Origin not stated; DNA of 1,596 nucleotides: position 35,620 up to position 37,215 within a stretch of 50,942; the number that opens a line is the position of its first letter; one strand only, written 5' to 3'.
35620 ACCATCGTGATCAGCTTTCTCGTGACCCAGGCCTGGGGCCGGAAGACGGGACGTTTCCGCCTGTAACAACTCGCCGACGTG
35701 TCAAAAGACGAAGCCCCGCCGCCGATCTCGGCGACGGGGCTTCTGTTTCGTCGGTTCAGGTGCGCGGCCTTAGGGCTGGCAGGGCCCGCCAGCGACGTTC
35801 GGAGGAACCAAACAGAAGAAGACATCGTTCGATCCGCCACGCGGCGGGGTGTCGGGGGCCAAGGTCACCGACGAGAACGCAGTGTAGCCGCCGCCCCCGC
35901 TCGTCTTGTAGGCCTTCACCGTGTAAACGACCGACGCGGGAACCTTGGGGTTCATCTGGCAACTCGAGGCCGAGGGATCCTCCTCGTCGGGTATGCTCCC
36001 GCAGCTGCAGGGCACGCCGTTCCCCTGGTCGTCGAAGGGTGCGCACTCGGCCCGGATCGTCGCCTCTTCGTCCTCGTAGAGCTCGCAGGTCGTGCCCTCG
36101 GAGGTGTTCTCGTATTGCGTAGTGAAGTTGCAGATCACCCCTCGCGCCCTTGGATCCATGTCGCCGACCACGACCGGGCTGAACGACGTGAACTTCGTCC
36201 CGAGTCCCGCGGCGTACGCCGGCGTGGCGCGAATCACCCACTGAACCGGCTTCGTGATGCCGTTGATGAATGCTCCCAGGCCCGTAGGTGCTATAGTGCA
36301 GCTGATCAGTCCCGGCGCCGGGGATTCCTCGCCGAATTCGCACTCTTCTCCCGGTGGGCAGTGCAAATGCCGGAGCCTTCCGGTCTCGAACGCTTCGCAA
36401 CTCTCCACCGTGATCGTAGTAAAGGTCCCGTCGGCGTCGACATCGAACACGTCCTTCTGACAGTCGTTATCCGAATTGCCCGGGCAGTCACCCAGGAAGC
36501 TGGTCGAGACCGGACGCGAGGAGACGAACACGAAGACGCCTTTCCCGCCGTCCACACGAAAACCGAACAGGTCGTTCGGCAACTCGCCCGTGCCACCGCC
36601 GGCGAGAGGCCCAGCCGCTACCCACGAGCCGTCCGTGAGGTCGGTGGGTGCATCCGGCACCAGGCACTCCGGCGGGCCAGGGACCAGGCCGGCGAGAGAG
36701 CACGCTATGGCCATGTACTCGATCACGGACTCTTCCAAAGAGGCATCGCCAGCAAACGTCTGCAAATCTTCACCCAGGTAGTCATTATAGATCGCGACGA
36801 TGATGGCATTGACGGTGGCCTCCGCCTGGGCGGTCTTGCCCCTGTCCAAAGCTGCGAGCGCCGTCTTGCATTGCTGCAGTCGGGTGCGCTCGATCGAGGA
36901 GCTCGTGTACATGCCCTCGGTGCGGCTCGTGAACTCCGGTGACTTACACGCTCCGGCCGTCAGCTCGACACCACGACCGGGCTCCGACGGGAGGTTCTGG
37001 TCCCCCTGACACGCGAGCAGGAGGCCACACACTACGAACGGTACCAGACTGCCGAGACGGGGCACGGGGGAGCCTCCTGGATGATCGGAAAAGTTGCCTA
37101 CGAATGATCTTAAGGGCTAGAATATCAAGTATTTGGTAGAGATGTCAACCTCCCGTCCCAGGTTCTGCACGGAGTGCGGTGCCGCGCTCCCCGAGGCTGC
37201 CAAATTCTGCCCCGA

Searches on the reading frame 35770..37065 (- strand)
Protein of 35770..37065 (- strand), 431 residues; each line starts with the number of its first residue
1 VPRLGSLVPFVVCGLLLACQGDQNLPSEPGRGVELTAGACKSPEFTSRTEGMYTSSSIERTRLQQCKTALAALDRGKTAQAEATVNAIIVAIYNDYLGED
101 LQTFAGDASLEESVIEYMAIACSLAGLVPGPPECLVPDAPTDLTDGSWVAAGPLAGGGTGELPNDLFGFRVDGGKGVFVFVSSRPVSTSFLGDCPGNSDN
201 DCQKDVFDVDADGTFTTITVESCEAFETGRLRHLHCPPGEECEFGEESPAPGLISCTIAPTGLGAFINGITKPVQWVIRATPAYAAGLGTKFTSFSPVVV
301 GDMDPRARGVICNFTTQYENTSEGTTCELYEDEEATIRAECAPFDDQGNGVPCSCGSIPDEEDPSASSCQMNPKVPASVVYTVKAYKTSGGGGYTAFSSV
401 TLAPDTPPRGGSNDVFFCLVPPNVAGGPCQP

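Call 12: search_protein_families(library=pfam, proteins=[window:35770-37065:-], max_evalue=0.001)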
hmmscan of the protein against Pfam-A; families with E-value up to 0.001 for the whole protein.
window:35770-37065:- (431 aa): 0 families

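Call 17: search_protein_families(library=ncbifam, proteins=[window:35770-37065:-], max_evalue=0.001)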
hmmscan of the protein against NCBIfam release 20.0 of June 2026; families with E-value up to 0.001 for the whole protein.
window:35770-37065:- (431 aa): 0 families

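Call 28: search_protein_families(library=padloc, proteins=[window:35770-37065:-], max_evalue=0.001)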
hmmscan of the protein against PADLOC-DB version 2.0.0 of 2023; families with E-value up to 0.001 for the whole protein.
window:35770-37065:- (431 aa): 0 families

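Call 60: search_solved_structures(query=A2, max_evalue=1)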
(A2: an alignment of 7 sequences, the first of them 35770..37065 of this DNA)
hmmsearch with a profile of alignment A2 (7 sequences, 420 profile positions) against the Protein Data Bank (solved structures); distinct sequences matched with E-value up to 1: 2.
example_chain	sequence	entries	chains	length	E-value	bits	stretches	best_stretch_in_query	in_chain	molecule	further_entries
2avd_A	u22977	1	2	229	0.2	13.8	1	357-415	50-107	Catechol-O-methyltransferase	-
8deb_A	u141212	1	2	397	0.3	13.3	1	44-101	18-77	Carboxyspermidine dehydrogenase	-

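Call 61: search_protein_families(library=pfam, alignment_id=A2, max_evalue=0.1)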
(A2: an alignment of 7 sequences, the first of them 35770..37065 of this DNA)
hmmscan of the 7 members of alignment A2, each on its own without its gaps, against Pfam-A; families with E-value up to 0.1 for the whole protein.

A. member 1, window:35770-37065:- (431 aa): 0 families

B. families by the number of members that match (of 7 scanned): 0 families

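Call 70: predict_structure(protein=window:35770-37065:-)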
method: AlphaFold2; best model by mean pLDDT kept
length: 431 residues; sequences in the alignment: 1
mean_pLDDT: 36.9   pTM: 0.25
mean pLDDT of the five models: 36.9, 32.1, 28.2, 28.0, 27.0
residues with pLDDT >= 90: 0; 70-90: 3; 50-70: 39; < 50: 389
segments of 3 or more residues with pLDDT < 50: 1-11, 21-58, 97-431
pLDDT, mean of each block of 10 residues (from residue 1): 38 51 38 35 39 45 65 61 56 50 35 37 35 34 40 36 40 39 31 29 32 31 29 35 34 29 27 26 24 32 32 37 33 41 38 33 36 36 39 34 34 34 32 32
secondary structure, 60 per line:
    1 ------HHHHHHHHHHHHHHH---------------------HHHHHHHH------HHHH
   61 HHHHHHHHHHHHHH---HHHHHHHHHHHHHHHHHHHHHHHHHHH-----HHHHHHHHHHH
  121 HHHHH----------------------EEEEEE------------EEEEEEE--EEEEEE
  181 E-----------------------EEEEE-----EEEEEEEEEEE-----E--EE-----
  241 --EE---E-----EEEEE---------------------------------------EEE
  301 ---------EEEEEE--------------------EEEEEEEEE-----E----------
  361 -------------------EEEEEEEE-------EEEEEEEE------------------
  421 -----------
elements in order: H7-21 H43-50 H57-74 H78-104 H110-125 E148-153 E166-172 E175-181 E205-209 E215-225 E254-258 E298-300 E310-315 E336-344 E380-387 E395-402
